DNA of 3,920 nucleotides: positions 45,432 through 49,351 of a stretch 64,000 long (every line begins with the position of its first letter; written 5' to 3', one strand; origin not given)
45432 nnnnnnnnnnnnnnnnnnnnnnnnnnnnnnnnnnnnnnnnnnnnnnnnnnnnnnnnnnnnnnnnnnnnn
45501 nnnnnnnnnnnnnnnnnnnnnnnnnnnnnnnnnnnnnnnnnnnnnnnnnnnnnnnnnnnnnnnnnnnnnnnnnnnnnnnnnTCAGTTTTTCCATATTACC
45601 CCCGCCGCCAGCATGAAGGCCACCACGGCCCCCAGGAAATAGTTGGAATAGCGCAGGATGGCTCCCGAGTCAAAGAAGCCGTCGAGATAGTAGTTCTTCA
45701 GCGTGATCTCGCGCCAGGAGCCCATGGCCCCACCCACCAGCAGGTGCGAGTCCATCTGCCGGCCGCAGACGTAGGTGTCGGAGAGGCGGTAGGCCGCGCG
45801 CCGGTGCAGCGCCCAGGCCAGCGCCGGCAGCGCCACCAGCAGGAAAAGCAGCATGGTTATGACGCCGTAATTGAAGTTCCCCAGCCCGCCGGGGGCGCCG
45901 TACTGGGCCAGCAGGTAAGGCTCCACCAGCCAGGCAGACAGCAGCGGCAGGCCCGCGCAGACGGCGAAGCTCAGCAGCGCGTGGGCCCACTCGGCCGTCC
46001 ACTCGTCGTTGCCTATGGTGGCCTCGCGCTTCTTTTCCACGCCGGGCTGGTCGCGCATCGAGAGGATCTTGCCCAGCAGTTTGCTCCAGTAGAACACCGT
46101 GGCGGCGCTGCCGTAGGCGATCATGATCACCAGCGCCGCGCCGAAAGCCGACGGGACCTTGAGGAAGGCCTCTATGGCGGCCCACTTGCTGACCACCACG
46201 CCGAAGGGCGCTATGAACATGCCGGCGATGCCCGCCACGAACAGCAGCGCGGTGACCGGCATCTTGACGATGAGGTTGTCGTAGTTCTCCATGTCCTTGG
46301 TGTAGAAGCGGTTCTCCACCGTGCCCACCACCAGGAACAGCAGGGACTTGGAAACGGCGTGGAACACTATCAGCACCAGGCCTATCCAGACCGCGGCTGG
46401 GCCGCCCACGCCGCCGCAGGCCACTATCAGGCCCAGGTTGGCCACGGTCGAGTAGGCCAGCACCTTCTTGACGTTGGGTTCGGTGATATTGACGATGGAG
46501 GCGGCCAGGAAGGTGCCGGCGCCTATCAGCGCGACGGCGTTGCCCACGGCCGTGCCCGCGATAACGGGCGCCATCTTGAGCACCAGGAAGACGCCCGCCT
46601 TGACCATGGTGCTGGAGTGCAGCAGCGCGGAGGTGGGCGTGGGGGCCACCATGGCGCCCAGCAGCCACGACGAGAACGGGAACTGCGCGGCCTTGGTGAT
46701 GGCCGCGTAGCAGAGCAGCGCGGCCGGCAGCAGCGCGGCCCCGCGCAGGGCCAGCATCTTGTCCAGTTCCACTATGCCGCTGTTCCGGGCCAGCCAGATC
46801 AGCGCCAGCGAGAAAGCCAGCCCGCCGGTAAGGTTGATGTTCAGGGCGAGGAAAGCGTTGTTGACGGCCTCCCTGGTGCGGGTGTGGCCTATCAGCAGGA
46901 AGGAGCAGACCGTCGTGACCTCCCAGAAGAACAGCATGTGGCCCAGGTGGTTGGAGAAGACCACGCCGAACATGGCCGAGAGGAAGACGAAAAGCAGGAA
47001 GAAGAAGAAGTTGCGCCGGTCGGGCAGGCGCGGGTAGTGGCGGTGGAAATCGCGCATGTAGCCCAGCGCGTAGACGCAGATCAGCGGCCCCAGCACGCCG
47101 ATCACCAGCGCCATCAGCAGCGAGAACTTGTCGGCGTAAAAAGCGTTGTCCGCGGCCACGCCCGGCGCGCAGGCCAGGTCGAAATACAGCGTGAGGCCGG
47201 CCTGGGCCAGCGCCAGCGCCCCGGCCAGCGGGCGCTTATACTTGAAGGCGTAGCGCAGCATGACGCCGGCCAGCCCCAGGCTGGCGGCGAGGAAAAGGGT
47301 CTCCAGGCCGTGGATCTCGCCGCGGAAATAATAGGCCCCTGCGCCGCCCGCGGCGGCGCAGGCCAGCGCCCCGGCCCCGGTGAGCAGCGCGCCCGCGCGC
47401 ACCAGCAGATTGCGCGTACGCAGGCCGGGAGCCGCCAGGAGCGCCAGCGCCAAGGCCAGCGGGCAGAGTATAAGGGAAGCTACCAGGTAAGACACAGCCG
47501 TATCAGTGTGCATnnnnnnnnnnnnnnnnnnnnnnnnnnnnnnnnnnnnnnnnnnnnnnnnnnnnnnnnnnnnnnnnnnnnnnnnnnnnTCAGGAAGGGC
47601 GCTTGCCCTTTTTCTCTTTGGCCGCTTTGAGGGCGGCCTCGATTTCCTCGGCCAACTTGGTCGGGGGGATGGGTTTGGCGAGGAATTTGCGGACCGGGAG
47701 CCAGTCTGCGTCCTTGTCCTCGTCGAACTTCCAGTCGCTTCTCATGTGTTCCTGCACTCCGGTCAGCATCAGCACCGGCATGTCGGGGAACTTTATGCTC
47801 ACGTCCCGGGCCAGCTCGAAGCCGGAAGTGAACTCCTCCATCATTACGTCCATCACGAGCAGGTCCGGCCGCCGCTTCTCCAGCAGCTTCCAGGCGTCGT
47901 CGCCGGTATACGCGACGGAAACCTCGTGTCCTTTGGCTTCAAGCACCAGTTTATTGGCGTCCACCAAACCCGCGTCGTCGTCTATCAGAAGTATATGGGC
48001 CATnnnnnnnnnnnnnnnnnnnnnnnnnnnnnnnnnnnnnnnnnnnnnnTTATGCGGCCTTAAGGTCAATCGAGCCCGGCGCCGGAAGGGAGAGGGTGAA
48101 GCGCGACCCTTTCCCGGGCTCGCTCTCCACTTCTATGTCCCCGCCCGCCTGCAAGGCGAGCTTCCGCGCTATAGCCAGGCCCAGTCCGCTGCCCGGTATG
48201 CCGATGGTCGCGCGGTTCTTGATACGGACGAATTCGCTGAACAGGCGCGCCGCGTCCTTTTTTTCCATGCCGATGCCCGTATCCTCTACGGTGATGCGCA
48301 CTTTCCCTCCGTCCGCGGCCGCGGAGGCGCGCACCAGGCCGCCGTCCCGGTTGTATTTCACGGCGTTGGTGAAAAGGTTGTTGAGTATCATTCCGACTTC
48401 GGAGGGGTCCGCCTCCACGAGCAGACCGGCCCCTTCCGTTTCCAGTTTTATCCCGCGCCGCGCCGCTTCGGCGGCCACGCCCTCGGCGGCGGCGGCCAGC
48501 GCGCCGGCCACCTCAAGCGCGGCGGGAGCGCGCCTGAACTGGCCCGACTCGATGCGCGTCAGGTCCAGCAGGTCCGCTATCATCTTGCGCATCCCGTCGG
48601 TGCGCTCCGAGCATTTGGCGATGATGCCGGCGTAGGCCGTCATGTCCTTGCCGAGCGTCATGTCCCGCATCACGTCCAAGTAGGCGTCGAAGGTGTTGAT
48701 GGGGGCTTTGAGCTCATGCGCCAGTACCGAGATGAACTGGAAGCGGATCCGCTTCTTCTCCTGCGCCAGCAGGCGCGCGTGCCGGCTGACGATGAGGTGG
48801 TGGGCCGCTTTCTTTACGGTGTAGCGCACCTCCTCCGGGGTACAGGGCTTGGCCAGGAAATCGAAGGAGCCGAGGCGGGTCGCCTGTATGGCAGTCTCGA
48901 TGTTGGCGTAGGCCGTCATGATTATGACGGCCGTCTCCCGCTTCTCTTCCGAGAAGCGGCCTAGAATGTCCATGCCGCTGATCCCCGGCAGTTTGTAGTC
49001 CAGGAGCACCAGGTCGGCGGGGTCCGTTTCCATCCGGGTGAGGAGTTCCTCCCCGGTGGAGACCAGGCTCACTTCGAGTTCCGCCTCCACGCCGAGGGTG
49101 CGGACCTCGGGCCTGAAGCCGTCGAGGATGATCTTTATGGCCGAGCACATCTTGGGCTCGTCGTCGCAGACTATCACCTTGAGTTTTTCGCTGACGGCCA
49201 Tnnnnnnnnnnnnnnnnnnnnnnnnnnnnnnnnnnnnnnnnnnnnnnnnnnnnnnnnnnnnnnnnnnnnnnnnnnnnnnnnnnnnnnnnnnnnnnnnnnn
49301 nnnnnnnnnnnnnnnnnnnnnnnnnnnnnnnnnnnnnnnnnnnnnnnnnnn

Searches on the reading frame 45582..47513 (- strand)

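Call 18: search_protein_families(library=pfam, proteins=[window:45582-47513:-], max_evalue=0.01)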
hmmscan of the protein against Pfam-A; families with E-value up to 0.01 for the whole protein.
window:45582-47513:- (643 aa): 2 families
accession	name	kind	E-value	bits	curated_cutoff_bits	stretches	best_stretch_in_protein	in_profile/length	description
PF00361.26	Proton_antipo_M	-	4.4e-43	148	21.5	1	187-462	1-288/294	NADH:quinone oxidoreductase/Mrp antiporter, TM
PF00662.26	Proton_antipo_N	-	1.9e-08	34.5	24.5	1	121-162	9-49/51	NADH-Ubiquinone oxidoreductase (complex I), chain 5 N-terminus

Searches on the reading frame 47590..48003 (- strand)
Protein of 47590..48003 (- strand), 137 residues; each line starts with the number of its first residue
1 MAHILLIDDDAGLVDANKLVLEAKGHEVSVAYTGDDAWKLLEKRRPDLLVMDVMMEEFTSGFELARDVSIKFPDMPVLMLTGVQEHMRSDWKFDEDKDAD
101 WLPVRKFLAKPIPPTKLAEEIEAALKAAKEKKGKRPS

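Call 18: search_protein_families(library=pfam, proteins=[window:47590-48003:-], max_evalue=0.01)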
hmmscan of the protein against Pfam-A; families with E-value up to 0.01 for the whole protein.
window:47590-48003:- (137 aa): 1 family
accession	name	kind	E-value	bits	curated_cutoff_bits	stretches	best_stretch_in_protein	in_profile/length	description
PF00072.30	Response_reg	-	2.2e-17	63.6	30.2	1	4-121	1-110/111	Response regulator receiver domain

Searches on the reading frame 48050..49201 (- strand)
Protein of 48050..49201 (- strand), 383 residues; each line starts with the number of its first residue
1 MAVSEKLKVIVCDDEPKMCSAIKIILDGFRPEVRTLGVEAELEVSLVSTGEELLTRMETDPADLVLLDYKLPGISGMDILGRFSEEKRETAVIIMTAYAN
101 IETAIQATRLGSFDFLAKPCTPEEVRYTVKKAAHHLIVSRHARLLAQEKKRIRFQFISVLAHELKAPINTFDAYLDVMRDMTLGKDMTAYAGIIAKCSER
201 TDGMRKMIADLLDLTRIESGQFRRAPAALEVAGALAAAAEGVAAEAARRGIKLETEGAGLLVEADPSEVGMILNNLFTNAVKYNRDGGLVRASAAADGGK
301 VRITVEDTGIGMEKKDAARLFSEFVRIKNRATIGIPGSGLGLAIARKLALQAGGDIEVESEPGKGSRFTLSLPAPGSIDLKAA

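Call 18: search_protein_families(library=pfam, proteins=[window:48050-49201:-], max_evalue=0.01)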
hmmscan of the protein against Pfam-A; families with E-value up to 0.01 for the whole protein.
window:48050-49201:- (383 aa): 4 families
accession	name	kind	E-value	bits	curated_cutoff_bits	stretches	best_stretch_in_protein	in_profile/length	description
PF02518.31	HATPase_c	-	1.7e-26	93.3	26.4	1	265-375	2-110/111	Histidine kinase-, DNA gyrase B-, and HSP90-like ATPase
PF00072.30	Response_reg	-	2e-21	76.7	30.2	1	9-128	1-109/111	Response regulator receiver domain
PF00512.31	HisKA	-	1e-09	38.7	26.9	1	155-220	4-66/66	His Kinase A (phospho-acceptor) domain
PF13581.12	HATPase_c_2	-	4.2e-07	30.5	27.4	1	235-349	8-109/127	Histidine kinase-like ATPase domain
